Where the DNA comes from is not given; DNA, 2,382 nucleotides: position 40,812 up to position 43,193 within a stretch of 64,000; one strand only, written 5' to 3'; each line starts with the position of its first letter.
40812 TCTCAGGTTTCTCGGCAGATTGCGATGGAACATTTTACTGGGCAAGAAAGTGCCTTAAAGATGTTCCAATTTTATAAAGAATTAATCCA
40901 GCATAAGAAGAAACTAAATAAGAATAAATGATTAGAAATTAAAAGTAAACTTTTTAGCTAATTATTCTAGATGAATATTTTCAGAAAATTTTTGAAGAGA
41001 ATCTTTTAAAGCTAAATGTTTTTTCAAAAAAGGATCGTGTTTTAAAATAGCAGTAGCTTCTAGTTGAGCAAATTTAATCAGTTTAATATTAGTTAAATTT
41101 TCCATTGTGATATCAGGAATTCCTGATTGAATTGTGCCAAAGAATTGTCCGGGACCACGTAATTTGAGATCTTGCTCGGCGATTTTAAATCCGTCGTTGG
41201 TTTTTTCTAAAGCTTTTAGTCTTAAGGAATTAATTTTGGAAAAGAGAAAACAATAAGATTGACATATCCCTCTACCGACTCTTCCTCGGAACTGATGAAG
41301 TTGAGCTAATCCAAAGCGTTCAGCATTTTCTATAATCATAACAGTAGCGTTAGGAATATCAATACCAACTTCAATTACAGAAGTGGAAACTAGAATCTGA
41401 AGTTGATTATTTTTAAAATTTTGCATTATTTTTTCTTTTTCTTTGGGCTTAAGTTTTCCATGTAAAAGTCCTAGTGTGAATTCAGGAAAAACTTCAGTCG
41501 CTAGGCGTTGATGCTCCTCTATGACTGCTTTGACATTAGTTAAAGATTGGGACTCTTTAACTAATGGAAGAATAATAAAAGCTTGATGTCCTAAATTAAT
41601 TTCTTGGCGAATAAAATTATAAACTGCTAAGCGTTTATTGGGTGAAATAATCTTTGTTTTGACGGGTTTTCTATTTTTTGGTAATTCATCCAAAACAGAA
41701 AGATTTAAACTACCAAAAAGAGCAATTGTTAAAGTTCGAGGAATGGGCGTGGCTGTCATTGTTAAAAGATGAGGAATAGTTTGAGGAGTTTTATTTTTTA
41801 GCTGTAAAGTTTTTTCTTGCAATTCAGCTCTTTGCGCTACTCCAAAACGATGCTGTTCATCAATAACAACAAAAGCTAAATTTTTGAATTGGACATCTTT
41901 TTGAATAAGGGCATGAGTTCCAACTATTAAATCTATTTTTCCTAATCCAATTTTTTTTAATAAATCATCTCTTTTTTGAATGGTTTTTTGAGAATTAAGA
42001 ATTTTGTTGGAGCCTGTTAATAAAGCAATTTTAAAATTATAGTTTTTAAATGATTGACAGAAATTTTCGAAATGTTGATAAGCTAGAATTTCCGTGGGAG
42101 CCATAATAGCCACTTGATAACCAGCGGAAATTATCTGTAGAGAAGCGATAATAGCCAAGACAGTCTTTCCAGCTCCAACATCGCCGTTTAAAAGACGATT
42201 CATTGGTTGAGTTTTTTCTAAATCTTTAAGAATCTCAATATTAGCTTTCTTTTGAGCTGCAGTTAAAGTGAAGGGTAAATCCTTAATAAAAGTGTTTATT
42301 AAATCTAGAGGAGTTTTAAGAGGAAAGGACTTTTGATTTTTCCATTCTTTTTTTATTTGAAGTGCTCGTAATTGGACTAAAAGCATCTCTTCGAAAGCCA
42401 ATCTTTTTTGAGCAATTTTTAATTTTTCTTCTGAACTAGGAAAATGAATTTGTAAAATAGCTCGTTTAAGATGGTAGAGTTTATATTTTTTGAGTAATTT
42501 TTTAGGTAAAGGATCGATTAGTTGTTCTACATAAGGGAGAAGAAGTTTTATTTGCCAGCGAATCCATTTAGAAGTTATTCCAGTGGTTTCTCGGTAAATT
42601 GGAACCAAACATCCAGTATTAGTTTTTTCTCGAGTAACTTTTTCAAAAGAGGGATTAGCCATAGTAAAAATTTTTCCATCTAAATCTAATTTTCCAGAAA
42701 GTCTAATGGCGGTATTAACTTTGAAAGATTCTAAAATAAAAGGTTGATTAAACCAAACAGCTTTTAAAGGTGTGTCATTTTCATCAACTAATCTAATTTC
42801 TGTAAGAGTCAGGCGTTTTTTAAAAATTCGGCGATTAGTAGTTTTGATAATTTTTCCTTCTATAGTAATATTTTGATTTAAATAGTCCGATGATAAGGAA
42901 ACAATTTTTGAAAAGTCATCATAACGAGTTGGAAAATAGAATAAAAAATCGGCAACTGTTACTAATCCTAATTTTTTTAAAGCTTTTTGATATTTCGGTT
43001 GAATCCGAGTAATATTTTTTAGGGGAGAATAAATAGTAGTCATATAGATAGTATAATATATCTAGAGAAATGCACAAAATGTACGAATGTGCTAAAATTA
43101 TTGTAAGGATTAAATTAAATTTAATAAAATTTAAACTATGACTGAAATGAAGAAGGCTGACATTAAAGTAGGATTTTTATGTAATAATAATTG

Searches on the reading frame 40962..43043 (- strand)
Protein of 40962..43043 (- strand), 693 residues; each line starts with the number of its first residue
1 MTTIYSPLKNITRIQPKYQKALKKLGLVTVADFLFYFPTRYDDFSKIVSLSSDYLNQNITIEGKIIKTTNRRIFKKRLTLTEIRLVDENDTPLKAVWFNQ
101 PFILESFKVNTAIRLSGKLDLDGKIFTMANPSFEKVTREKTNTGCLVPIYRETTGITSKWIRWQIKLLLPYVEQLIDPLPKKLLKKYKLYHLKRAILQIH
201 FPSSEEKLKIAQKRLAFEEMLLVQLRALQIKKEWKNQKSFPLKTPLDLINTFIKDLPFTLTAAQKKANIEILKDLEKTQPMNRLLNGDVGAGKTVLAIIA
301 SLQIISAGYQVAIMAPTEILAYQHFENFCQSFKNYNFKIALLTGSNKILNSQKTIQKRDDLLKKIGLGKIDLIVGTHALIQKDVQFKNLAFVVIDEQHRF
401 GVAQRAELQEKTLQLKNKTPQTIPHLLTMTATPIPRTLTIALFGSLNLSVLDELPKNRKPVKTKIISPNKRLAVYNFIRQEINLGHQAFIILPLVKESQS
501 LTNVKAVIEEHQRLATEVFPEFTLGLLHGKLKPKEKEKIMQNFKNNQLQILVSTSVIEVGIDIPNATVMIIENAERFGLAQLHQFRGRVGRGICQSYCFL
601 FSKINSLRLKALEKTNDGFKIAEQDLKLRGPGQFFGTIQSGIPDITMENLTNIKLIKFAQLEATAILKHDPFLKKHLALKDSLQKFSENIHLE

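Call 8: search_protein_families(library=ncbifam, proteins=[window:40962-43043:-], max_evalue=0.001)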
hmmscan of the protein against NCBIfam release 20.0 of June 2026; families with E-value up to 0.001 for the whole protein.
window:40962-43043:- (693 aa): 43 families (the best 25 are shown)
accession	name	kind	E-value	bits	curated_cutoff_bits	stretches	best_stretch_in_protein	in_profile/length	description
NF008168.0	PRK10917.2-2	equivalog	7e-247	821.7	718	1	5-689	110-788/795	ATP-dependent DNA helicase RecG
NF008165.0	PRK10917.1-3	equivalog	8.6e-230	764.8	711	1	3-685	5-680/692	ATP-dependent DNA helicase RecG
NF008170.0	PRK10917.2-4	equivalog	1.1e-212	708.3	975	1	3-689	128-818/826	ATP-dependent DNA helicase RecG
TIGR00643.1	recG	equivalog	8.6e-208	692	659.4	1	26-652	2-617/629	ATP-dependent DNA helicase RecG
NF008163.0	PRK10917.1-1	equivalog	5.6e-175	583.5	796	1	6-675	9-676/692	ATP-dependent DNA helicase RecG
NF008166.0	PRK10917.1-4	equivalog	2.3e-173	578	864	1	13-676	18-691/705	ATP-dependent DNA helicase RecG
NF008164.0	PRK10917.1-2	equivalog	1e-163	546.3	785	1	3-674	10-678/704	ATP-dependent DNA helicase RecG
NF008167.0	PRK10917.2-1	equivalog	4.6e-157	524.3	995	2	144-688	168-734/744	ATP-dependent DNA helicase RecG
TIGR00580.2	mfd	equivalog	3.7e-113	379.7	800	1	228-641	402-798/907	transcription-repair coupling factor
NF008169.0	PRK10917.2-3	equivalog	1.3e-101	341.1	555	1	14-641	3-581/610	ATP-dependent DNA helicase RecG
NF007966.0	PRK10689.1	equivalog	2.9e-79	267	1329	1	223-642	564-966/1148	transcription-repair coupling factor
NF010337.0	PRK13766.1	equivalog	2.5e-15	55.7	610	2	289-399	39-143/781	Hef nuclease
TIGR00595.1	priA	equivalog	5.5e-13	48.3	230.35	1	284-472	1-178/509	replication restart helicase PriA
NF004066.1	PRK05580.1-3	equivalog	1.3e-12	46.9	813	1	224-467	219-448/788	primosomal protein N'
TIGR04121.1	DEXH_lig_assoc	equivalog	1.2e-11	43.1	850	1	281-591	29-345/804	ligase-associated DNA damage response DEXH box helicase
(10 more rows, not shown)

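Call 9: search_protein_families(library=pfam, proteins=[window:40962-43043:-], max_evalue=0.001)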
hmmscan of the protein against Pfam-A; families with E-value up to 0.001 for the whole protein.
window:40962-43043:- (693 aa): 8 families
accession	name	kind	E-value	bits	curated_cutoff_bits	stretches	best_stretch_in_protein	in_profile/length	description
PF00270.35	DEAD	-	5.4e-23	82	26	1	264-437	4-163/167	DEAD/DEAH box helicase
PF00271.37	Helicase_C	-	1e-21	77.7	23.5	1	481-591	11-108/110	Helicase conserved C-terminal domain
PF17191.10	RecG_wedge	-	1.2e-20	74.2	23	1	8-168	2-158/162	RecG wedge domain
PF04851.21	ResIII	-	2.8e-13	50.5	22.5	1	259-433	3-162/164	Type III restriction enzyme, res subunit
PF19833.4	RecG_dom3_C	-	6.9e-12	45.7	26.8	1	615-675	1-63/87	ATP-dependent DNA helicase RecG, domain 3, C-terminal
PF22590.2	Cas3-like_C_2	-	1.4e-06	29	27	1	502-591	10-103/106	CRISPR-associated nuclease/helicase Cas3, C-terminal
PF00176.29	SNF2-rel_dom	-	1.3e-05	24.9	24.9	1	269-465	6-197/290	SNF2-related domain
PF16203.11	ERCC3_RAD25_C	-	0.00062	19.6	27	0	526-589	84-148/248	ERCC3/RAD25/XPB C-terminal helicase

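Call 35: list_cluster_members(proteins=[window:40962-43043:-, window:45275-47068:+, window:48981-50576:+, window:56037-56954:+])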
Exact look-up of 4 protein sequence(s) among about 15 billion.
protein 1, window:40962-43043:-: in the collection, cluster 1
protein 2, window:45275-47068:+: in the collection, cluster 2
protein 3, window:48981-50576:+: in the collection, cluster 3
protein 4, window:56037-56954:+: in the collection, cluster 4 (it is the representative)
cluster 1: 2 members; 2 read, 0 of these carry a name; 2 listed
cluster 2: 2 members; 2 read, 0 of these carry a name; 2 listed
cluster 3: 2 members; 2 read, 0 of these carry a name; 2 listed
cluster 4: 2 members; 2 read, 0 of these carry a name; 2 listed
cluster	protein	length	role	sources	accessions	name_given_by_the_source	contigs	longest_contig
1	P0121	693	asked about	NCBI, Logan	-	-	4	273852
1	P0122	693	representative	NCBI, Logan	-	-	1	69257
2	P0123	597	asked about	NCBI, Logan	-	-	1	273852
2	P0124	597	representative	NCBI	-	-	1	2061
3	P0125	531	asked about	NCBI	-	-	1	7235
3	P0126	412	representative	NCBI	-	-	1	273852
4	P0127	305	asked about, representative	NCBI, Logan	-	-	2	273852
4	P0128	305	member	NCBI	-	-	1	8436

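Call 53: predict_structure(alignment_id=A2)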
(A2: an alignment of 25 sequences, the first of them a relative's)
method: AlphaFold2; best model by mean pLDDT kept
length: 305 residues; sequences in the alignment: 25
mean_pLDDT: 94.1   pTM: 0.91
mean pLDDT of the five models: 94.1, 93.9, 93.8, 93.6, 93.3
residues with pLDDT >= 90: 264; 70-90: 39; 50-70: 2; < 50: 0
segments of 3 or more residues with pLDDT < 50: none
pLDDT, mean of each block of 10 residues (from residue 1): 87 94 97 93 94 94 88 91 97 95 98 96 97 91 91 97 89 96 96 92 97 95 96 83 96 96 98 97 96 97 95
secondary structure, 60 per line:
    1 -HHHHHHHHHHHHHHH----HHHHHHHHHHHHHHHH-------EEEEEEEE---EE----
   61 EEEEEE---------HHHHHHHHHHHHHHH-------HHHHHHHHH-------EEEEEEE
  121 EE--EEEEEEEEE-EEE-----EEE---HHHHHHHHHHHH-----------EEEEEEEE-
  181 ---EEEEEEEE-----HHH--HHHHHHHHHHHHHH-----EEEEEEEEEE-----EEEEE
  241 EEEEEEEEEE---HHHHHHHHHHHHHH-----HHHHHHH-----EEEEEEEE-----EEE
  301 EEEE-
elements in order: H2-16 H21-36 E44-51 E61-66 H76-90 H98-106 E114-122 E125-133 E135-137 E143-145 H149-160 E172-179 E184-191 H202-215 E221-230 E236-250 H254-267 H273-279 E285-292 E298-304

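Call 55: fold_search(model_id=the predicted structure, library=pdb)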
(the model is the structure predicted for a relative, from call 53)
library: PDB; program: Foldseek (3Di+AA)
matches with E <= 10: 398; with E <= 0.001: 46
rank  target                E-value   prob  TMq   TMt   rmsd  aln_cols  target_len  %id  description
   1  4yl7                  8.1e-07  1.00  0.63  0.53   6.4       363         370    9  Crystal structure of the indole prenyltransferase MpnD from Marinactinospora thermotolerans (released 2016-03-16)
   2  4yla                  1.3e-06  1.00  0.64  0.53   6.4       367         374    9  Crystal structure of the indole prenyltransferase MpnD complexed with indolactam V and DMSPP (released 2016-03-16)
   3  6zry_BBB              2.4e-06  1.00  0.63  0.55   6.9       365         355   12  6-dimethylallyl tryptophan synthase (released 2020-12-09)
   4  6zry_AAA              2.8e-06  1.00  0.59  0.53   7.3       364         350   12  6-dimethylallyl tryptophan synthase (released 2020-12-09)
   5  5tu6_A                3.0e-06  1.00  0.53  0.54   7.6       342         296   12  PagF prenyltransferase with cyclic[INPYLYP] and DMSPP (released 2016-11-30)
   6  8day_B                3.5e-06  1.00  0.64  0.55   6.4       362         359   12  Crystal Structure of DMATS1 prenyltransferase in complex with L-Tyr and DMSPP (released 2022-09-28)
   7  6os5_A                4.7e-06  1.00  0.66  0.59   5.6       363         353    9  Crystal structure of CymD prenyltransferase complexed with L-tryptophan (released 2019-07-17)
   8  8day_C                4.7e-06  1.00  0.61  0.52   6.9       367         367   12  Crystal Structure of DMATS1 prenyltransferase in complex with L-Tyr and DMSPP (released 2022-09-28)
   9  8db1_D                4.7e-06  1.00  0.61  0.55   6.2       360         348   12  Crystal structure of native DMATS1 prenyltransferase (released 2022-09-28)
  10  5kcg_A                4.9e-06  1.00  0.57  0.46   7.4       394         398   13  Crystal structure of the aromatic prenyltransferase AtaPT (apo state) from Aspergillus terreus A8-4 (released 2016-12-21)
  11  6pgn                  5.2e-06  1.00  0.54  0.55   5.5       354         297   12  PagF single mutant with GPP (released 2019-07-24)
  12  8db1_B                5.5e-06  1.00  0.63  0.55   6.2       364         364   11  Crystal structure of native DMATS1 prenyltransferase (released 2022-09-28)
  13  7xvj_D                6.2e-06  1.00  0.58  0.49   7.6       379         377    9  Crystal structure of CdpNPT in complex with harmol (released 2023-04-05)
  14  5tty                  6.9e-06  1.00  0.48  0.49   9.4       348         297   13  PagF prenyltransferase (released 2016-11-30)
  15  5kcg_B                7.3e-06  1.00  0.59  0.47   7.1       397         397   14  Crystal structure of the aromatic prenyltransferase AtaPT (apo state) from Aspergillus terreus A8-4 (released 2016-12-21)
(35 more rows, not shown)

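Call 57: search_solved_structures(query=A2, max_evalue=10, show_alignments=3)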
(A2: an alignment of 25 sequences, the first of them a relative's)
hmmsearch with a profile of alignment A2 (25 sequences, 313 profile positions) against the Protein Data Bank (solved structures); distinct sequences matched with E-value up to 10: 1.
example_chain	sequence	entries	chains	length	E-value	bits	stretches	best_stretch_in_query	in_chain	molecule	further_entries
6agb_I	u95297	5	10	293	1.3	11.4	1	21-119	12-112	Ribonuclease P/MRP protein subunit RPP1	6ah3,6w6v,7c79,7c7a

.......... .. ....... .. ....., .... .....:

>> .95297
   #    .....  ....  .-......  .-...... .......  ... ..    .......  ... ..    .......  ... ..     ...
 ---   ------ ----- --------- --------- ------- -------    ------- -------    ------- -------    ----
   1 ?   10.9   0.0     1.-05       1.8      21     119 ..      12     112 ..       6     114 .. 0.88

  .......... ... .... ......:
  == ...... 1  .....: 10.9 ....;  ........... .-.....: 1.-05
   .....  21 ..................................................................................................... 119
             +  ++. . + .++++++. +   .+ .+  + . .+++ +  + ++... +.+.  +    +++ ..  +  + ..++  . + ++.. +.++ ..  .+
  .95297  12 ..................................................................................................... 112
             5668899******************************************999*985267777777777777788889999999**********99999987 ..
